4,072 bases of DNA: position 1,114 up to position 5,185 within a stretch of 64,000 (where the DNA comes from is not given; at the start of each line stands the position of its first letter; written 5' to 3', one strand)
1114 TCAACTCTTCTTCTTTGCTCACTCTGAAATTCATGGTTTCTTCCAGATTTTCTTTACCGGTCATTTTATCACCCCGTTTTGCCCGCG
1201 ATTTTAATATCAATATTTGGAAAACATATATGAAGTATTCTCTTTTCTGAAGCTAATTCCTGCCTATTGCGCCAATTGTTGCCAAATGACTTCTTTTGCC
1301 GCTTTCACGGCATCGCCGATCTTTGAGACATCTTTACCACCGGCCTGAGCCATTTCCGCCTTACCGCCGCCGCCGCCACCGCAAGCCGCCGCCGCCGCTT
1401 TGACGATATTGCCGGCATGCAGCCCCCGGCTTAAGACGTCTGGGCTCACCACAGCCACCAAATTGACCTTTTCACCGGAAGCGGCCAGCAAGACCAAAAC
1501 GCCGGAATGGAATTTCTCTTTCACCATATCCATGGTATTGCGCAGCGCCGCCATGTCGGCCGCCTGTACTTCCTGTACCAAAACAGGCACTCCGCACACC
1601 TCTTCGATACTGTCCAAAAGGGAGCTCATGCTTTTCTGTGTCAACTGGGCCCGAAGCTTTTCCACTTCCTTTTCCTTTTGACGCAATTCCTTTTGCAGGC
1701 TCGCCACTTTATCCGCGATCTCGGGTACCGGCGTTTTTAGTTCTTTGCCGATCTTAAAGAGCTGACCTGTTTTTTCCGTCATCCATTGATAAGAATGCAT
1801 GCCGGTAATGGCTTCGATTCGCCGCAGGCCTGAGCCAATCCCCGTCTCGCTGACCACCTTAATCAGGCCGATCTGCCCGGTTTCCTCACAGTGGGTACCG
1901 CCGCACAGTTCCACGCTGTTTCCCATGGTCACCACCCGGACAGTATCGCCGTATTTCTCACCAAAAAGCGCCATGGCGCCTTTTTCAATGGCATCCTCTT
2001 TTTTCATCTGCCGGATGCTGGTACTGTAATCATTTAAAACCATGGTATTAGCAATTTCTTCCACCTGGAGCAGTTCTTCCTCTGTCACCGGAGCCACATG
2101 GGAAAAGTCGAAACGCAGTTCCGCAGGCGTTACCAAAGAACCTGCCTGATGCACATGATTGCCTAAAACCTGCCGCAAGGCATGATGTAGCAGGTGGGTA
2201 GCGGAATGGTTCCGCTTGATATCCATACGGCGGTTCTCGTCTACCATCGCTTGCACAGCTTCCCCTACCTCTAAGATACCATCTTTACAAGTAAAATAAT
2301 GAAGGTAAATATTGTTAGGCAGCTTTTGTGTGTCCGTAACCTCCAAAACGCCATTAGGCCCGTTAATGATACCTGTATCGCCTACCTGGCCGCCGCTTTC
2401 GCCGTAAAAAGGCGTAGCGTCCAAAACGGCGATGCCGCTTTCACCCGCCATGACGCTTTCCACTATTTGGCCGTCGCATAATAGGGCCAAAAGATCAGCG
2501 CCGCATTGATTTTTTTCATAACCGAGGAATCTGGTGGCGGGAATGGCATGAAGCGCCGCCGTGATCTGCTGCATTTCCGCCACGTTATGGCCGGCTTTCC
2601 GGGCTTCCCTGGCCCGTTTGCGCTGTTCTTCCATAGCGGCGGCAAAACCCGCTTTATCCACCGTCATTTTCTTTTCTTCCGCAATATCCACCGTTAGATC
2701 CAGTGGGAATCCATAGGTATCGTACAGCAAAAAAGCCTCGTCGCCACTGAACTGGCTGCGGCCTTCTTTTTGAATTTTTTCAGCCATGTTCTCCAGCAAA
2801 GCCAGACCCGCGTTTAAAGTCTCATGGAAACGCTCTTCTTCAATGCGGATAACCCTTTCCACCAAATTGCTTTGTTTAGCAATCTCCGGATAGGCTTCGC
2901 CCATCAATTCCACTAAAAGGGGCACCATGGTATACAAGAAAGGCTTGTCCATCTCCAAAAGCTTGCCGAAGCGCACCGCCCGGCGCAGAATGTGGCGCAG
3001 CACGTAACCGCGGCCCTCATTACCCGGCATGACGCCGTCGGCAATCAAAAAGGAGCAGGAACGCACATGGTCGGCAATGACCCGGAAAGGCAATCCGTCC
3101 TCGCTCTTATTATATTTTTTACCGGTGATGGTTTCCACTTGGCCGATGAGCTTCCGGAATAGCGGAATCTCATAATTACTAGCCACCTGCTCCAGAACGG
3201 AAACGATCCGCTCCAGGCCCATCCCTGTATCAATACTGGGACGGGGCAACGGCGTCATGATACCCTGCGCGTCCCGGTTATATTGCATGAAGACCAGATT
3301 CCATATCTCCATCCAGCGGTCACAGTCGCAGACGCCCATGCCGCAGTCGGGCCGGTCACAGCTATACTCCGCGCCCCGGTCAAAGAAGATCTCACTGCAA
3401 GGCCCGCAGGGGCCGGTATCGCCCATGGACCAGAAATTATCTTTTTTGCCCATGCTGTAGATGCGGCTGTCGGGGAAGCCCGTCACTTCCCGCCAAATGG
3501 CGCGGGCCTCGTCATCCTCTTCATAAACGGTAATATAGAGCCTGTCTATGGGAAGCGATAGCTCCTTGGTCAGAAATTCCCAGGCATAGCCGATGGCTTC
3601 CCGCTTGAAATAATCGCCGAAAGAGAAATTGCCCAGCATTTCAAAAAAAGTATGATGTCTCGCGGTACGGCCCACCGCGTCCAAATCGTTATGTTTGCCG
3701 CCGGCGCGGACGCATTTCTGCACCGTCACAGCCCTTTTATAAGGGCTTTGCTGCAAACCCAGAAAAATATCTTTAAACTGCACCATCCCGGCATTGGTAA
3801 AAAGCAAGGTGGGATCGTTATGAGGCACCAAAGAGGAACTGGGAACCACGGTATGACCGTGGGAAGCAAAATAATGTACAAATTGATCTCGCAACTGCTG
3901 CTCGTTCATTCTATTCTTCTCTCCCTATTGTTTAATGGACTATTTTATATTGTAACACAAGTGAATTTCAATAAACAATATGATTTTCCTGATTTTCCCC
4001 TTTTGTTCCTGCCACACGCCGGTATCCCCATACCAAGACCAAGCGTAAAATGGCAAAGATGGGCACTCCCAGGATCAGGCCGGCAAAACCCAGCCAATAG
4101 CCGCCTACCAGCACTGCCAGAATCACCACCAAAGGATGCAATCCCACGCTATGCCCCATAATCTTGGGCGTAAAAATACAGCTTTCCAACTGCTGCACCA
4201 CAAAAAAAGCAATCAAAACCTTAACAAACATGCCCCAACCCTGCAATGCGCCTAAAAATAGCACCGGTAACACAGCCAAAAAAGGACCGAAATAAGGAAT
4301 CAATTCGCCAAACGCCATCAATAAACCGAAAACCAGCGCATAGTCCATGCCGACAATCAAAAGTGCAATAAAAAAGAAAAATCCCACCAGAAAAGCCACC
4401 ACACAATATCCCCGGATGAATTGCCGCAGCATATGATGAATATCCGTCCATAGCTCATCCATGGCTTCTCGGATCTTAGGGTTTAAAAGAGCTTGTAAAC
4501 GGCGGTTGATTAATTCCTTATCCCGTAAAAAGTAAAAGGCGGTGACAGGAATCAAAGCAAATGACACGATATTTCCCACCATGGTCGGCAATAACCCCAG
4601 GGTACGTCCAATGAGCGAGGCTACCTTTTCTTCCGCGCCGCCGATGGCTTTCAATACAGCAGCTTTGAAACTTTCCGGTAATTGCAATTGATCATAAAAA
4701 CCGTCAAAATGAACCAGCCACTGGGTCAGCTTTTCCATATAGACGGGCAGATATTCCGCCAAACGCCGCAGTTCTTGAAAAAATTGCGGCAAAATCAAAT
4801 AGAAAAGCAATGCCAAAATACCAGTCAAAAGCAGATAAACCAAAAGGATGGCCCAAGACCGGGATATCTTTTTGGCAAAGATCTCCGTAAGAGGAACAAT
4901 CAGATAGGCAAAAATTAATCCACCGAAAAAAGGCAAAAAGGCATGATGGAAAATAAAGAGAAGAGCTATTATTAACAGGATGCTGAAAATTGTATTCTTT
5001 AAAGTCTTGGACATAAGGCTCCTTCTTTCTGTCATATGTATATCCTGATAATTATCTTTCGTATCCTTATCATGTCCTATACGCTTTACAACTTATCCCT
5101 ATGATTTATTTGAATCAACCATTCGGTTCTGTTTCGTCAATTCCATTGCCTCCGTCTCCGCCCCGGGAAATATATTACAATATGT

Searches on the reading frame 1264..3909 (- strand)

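Call 50: search_protein_families(library=ncbifam, proteins=[window:1264-3909:-], max_evalue=1e-10)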
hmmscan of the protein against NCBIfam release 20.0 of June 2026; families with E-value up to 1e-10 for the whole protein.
window:1264-3909:- (881 aa): 4 families
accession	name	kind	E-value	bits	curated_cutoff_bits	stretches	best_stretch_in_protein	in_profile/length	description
TIGR00344.1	alaS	equivalog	0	1027.5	457.05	1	6-858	2-847/847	alanine--tRNA ligase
NF002436.0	PRK01584.1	equivalog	2e-167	558.3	529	2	1-455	1-458/595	alanine--tRNA ligase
TIGR03683.1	A-tRNA_syn_arch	equivalog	3.1e-129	432.7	744.7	2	277-875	330-901/902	alanine--tRNA ligase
NF040865.1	a_tRNA_ed_AlaXM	equivalog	3.4e-30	105.5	300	1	489-699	21-230/234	alanyl-tRNA editing protein AlaXM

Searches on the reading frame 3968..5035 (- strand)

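Call 50: search_protein_families(library=ncbifam, proteins=[window:3968-5035:-], max_evalue=1e-10)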
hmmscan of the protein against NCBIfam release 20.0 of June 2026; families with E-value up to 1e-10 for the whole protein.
window:3968-5035:- (355 aa): 3 families
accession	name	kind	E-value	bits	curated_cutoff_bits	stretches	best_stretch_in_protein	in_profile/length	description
TIGR02872.1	spore_ytvI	equivalog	6.3e-34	117.9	198.15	1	19-330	9-332/341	sporulation integral membrane protein YtvI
NF045801.1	efflux_ABUW_0982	equivalog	1.7e-24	86.5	675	1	16-334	12-340/392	chloramphenicol efflux transporter CxpE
NF008930.0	PRK12287.1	subfamily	2.1e-17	63.8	318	1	10-334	9-325/344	AI-2E family transporter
